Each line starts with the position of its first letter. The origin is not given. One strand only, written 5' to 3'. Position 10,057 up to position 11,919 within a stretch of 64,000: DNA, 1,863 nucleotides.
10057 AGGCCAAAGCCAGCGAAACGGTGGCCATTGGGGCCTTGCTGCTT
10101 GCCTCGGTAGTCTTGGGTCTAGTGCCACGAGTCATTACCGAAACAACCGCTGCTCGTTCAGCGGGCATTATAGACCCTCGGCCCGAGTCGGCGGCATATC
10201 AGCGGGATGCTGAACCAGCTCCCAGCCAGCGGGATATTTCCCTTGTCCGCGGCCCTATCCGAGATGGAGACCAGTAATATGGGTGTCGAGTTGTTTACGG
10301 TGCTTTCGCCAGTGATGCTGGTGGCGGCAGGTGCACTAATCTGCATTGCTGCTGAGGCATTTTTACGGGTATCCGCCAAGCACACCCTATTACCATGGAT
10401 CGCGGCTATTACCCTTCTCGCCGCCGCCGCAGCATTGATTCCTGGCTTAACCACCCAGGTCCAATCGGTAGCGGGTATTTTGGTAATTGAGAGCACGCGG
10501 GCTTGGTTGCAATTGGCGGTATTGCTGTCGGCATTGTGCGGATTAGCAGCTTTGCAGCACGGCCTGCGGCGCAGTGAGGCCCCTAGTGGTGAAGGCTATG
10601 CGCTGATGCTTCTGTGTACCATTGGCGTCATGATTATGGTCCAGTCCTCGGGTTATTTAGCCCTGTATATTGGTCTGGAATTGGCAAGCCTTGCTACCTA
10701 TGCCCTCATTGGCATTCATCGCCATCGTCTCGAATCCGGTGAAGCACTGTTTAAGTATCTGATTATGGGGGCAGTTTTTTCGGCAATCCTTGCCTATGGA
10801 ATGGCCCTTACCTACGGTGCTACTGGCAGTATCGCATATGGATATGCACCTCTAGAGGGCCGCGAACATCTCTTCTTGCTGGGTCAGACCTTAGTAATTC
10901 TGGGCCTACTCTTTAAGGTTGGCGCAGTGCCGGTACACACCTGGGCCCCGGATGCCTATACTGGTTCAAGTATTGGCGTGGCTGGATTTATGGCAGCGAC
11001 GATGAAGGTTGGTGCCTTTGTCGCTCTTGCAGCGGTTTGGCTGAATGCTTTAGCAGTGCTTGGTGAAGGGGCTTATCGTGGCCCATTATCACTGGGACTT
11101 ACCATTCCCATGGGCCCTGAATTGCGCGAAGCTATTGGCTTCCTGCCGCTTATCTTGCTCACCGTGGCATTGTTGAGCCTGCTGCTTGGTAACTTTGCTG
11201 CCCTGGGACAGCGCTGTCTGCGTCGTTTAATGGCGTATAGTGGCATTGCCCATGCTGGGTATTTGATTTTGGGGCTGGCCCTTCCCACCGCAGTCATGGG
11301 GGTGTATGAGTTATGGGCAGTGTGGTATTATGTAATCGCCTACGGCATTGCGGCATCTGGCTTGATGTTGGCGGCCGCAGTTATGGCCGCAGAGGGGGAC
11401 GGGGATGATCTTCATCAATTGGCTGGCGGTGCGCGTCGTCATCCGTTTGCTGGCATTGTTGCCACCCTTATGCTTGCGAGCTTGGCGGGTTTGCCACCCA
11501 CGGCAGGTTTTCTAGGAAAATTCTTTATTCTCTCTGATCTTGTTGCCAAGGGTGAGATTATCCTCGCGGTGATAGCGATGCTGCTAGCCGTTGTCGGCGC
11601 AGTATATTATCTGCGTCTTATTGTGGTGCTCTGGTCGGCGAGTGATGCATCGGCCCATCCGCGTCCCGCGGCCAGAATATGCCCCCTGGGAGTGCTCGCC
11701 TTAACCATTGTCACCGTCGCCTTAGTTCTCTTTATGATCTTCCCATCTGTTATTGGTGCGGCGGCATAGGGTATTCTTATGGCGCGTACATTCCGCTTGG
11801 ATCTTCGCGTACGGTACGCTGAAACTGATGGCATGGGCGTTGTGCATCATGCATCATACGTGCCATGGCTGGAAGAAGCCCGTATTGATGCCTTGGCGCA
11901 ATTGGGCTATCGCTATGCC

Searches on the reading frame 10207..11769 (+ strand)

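Call 99: search_protein_families(library=pfam, proteins=[window:10207-11769:+], max_evalue=0.00001)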
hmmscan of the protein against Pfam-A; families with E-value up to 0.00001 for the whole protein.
window:10207-11769:+ (520 aa): 1 family
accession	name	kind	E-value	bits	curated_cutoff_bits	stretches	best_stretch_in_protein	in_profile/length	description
PF00361.26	Proton_antipo_M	-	1.9e-46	159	21.5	2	309-462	142-292/294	NADH:quinone oxidoreductase/Mrp antiporter, TM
